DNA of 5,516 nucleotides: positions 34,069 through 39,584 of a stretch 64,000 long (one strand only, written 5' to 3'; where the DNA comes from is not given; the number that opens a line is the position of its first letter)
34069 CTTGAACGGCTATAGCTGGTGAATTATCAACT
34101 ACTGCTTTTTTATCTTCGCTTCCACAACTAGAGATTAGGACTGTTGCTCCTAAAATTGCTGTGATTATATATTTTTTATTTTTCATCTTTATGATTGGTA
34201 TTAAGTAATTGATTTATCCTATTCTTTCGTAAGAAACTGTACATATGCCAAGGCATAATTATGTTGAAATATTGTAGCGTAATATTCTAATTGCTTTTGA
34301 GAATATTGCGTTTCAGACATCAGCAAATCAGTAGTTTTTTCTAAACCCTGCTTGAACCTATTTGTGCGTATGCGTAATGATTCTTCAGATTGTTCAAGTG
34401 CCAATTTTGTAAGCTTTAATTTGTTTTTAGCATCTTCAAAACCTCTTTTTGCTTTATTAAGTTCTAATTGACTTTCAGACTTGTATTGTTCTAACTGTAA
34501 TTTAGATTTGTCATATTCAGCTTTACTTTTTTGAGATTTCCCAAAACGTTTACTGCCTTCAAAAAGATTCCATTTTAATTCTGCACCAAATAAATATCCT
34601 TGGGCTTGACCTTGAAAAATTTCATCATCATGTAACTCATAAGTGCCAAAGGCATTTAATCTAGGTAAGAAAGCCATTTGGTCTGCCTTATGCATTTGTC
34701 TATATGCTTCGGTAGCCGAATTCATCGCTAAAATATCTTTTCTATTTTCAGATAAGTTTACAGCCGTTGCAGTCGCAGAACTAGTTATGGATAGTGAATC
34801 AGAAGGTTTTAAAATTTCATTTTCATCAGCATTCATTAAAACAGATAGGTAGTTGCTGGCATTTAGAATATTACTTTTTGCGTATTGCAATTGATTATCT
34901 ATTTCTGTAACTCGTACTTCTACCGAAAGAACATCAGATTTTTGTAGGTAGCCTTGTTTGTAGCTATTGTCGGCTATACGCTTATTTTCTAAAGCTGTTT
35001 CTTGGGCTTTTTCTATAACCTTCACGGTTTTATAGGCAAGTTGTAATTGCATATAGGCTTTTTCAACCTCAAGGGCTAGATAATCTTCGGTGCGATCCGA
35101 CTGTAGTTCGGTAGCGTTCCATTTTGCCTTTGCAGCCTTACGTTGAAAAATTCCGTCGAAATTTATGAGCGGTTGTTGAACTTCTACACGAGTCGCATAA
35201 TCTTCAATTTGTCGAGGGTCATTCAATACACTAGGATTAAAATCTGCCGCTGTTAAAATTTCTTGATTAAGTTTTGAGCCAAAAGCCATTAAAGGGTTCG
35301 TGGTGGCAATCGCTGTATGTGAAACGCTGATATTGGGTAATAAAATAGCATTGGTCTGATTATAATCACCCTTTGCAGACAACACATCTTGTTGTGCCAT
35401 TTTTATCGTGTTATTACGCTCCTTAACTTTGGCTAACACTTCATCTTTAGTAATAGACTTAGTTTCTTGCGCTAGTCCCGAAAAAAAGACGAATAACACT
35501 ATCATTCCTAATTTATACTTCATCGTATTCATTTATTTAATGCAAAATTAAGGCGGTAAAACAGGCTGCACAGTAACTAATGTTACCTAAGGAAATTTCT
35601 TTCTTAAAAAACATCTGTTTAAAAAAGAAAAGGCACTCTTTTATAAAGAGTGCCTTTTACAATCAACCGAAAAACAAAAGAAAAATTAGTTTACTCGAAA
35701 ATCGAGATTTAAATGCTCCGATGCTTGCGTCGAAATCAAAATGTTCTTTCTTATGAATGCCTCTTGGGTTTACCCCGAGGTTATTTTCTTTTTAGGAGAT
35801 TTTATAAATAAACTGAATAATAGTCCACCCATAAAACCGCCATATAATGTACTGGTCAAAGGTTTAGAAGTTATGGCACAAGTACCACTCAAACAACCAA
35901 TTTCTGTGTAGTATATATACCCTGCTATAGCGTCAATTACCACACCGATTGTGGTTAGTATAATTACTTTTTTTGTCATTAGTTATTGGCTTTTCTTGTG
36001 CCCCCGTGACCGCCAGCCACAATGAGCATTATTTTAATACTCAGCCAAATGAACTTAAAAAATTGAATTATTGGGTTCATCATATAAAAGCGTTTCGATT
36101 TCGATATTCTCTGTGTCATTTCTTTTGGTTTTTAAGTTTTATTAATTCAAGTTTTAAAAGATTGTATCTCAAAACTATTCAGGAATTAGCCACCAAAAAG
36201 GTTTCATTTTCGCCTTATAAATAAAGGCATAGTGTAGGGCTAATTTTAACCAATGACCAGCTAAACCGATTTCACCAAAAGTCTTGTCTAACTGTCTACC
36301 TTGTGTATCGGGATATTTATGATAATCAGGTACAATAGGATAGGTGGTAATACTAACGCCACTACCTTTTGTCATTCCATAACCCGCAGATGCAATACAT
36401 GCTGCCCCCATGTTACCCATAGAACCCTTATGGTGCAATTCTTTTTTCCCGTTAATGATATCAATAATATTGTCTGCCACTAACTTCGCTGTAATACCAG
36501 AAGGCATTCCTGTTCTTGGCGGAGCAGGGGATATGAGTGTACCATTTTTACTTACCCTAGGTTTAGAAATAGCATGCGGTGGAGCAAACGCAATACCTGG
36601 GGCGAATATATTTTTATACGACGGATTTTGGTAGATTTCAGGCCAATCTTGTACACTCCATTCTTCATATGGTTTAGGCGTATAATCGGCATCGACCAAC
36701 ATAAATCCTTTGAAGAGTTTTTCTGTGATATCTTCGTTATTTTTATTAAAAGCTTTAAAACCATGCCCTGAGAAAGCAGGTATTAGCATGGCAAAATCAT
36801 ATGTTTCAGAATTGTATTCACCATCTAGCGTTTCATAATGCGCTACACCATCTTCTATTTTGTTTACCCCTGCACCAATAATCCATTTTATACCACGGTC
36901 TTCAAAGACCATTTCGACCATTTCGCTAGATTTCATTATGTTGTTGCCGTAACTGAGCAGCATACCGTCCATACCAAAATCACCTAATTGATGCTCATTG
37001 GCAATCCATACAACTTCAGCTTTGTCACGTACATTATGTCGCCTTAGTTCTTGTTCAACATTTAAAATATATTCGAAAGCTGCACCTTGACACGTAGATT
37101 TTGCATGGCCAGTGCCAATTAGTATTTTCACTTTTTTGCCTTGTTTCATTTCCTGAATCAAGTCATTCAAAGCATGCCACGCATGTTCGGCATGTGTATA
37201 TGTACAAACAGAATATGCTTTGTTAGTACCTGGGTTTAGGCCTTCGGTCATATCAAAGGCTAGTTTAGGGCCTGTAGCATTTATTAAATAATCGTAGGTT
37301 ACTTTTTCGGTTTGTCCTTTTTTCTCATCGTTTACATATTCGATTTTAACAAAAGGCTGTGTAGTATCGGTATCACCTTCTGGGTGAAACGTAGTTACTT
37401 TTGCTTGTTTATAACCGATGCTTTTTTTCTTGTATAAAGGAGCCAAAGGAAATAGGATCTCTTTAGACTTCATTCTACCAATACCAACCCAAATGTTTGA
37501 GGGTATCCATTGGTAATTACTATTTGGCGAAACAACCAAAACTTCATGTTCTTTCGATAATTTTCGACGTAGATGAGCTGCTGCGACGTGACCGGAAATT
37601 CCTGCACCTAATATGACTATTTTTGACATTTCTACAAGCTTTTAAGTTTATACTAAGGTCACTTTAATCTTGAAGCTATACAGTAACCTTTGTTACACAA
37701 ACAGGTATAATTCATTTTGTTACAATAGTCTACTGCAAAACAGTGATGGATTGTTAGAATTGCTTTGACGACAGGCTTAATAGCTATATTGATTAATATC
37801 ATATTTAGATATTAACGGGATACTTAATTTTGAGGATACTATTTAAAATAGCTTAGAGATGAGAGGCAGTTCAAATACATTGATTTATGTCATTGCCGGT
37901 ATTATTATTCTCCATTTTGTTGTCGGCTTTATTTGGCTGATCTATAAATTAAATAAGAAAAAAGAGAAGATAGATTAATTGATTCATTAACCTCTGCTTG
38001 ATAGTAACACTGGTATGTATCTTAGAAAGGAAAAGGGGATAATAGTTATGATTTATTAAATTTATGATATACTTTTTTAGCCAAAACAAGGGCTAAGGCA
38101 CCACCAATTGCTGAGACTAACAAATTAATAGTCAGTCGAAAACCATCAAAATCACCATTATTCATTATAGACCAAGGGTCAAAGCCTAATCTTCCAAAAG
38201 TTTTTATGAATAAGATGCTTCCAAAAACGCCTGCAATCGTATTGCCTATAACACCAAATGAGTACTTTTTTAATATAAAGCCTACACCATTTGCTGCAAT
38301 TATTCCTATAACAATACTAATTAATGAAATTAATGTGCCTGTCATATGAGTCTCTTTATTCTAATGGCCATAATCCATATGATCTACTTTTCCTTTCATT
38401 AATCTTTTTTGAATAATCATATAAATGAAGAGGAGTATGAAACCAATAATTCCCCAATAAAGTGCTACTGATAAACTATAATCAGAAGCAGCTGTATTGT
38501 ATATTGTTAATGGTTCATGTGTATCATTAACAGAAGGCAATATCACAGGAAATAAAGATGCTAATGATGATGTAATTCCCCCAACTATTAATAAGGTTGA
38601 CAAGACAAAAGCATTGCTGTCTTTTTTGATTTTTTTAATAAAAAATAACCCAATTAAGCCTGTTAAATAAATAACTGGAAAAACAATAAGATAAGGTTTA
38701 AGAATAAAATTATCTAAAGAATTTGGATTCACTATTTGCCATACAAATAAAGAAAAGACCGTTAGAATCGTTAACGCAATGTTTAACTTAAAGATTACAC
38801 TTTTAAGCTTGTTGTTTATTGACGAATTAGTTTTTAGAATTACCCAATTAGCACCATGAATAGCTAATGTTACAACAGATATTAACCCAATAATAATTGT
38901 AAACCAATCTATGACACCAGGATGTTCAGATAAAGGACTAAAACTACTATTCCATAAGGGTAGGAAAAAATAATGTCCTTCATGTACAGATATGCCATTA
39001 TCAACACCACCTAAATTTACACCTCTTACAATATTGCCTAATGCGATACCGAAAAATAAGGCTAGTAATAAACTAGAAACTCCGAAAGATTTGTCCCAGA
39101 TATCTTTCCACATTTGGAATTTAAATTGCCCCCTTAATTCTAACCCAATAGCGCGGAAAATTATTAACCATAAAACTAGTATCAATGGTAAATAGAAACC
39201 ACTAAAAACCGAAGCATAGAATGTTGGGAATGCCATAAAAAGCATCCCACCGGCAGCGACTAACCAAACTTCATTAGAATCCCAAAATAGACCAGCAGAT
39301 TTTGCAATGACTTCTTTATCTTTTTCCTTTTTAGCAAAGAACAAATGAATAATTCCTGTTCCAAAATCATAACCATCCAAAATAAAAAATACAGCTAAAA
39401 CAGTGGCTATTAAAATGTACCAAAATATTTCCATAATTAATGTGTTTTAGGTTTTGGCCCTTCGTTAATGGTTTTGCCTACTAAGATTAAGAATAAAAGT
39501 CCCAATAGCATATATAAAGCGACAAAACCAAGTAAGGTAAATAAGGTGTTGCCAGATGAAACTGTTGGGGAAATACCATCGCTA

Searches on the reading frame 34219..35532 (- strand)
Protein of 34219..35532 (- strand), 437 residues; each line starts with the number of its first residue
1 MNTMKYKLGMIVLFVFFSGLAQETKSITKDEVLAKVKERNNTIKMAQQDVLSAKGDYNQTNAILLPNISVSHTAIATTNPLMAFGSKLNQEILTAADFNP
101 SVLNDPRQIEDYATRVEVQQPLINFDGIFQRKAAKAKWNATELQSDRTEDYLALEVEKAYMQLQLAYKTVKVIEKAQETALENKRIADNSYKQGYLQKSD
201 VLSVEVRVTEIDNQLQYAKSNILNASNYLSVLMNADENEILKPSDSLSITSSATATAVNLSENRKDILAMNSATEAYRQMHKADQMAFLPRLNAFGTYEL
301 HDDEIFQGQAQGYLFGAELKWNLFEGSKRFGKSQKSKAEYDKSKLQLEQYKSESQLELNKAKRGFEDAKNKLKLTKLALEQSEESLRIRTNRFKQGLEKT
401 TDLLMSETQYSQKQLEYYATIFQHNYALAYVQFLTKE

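Call 12: search_protein_families(library=pfam, proteins=[window:34219-35532:-])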
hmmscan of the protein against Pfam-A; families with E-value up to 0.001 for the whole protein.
window:34219-35532:- (437 aa): 1 family
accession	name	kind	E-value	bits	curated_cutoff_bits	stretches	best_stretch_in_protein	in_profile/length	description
PF02321.23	OEP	-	3.8e-43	147.9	22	2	30-234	2-187/187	Outer membrane efflux protein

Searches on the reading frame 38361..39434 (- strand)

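Call 12: search_protein_families(library=pfam, proteins=[window:38361-39434:-])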
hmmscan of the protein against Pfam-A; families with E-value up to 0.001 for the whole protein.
window:38361-39434:- (357 aa): 1 family
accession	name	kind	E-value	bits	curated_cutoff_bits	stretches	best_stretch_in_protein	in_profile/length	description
PF02322.20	Cyt_bd_oxida_II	-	1.3e-74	251.7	35.6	1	1-342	1-298/302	Cytochrome bd terminal oxidase subunit II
